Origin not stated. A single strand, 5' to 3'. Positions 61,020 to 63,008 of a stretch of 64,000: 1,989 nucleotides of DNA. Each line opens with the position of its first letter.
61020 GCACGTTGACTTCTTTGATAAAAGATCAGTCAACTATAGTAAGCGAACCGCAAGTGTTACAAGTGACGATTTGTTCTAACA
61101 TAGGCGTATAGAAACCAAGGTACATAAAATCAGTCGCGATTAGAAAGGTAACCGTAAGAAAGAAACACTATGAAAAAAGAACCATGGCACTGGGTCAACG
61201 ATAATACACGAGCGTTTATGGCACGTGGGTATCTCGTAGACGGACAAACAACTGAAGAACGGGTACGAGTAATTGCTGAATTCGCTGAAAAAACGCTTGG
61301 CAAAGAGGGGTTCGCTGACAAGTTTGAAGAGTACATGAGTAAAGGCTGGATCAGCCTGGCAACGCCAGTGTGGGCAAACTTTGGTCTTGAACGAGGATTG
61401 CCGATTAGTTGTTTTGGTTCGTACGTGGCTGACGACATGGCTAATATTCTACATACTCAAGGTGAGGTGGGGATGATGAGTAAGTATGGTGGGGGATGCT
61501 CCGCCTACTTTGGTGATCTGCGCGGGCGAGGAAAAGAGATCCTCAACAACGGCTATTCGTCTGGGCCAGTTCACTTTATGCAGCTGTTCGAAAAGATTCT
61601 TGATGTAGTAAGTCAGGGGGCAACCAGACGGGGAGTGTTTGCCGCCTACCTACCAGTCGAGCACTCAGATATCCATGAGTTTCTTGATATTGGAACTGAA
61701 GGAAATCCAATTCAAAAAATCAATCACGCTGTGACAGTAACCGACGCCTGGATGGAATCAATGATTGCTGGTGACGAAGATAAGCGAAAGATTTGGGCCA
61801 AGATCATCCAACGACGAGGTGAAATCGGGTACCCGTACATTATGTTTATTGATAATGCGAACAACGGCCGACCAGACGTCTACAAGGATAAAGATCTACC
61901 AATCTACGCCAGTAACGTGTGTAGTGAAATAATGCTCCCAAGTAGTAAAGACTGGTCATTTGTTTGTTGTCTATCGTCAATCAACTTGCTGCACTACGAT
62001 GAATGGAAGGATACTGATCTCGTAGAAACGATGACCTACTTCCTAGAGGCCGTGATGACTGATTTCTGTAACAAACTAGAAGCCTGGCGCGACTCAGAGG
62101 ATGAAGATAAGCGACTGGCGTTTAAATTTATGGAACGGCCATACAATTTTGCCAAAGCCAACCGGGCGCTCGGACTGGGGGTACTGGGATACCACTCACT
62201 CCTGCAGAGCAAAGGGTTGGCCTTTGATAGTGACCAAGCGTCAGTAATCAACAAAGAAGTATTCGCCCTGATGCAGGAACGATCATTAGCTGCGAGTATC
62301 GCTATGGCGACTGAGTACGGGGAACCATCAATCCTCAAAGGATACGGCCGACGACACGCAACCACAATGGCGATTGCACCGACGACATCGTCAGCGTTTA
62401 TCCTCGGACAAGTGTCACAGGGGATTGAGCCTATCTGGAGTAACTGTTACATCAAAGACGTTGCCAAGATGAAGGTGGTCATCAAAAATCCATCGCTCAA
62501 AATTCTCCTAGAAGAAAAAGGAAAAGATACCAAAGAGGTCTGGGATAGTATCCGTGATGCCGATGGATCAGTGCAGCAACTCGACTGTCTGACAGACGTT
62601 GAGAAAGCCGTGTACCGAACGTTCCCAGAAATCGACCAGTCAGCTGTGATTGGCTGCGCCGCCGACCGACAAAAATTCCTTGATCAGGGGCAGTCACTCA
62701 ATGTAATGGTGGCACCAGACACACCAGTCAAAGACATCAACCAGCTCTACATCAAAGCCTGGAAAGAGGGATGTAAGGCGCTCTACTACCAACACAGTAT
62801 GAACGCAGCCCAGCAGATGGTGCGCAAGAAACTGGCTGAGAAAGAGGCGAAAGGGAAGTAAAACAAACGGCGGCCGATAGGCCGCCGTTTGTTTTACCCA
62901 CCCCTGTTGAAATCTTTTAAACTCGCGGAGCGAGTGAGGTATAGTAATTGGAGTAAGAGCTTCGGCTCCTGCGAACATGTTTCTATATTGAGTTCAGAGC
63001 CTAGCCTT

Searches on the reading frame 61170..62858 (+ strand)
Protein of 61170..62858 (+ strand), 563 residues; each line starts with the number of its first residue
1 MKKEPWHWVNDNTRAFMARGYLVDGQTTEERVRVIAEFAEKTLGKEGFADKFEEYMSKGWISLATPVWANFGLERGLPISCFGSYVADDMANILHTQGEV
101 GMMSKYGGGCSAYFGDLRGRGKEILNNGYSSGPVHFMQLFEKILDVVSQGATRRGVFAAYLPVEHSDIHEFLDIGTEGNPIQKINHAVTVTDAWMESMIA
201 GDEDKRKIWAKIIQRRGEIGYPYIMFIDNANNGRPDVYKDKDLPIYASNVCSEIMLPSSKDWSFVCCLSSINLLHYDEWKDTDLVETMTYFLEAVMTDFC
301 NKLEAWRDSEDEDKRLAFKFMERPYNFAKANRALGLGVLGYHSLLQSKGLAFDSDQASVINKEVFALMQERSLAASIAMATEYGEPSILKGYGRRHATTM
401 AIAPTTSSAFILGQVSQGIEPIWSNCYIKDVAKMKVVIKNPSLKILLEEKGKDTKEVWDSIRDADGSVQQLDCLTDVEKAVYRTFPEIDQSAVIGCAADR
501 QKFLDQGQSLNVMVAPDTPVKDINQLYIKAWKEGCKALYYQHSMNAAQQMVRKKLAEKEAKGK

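Call 10: search_protein_families(library=pfam, proteins=[window:61170-62858:+], max_evalue=0.00001)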
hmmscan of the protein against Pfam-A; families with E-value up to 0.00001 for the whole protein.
window:61170-62858:+ (563 aa): 2 families
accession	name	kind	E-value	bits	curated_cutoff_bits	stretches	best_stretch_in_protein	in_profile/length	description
PF02867.20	Ribonuc_red_lgC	-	1.9e-94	317.6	23.9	3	390-540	374-522/523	Ribonucleotide reductase, barrel domain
PF00317.26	Ribonuc_red_lgN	-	5.8e-06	26.7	28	0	16-76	10-77/77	Ribonucleotide reductase, all-alpha domain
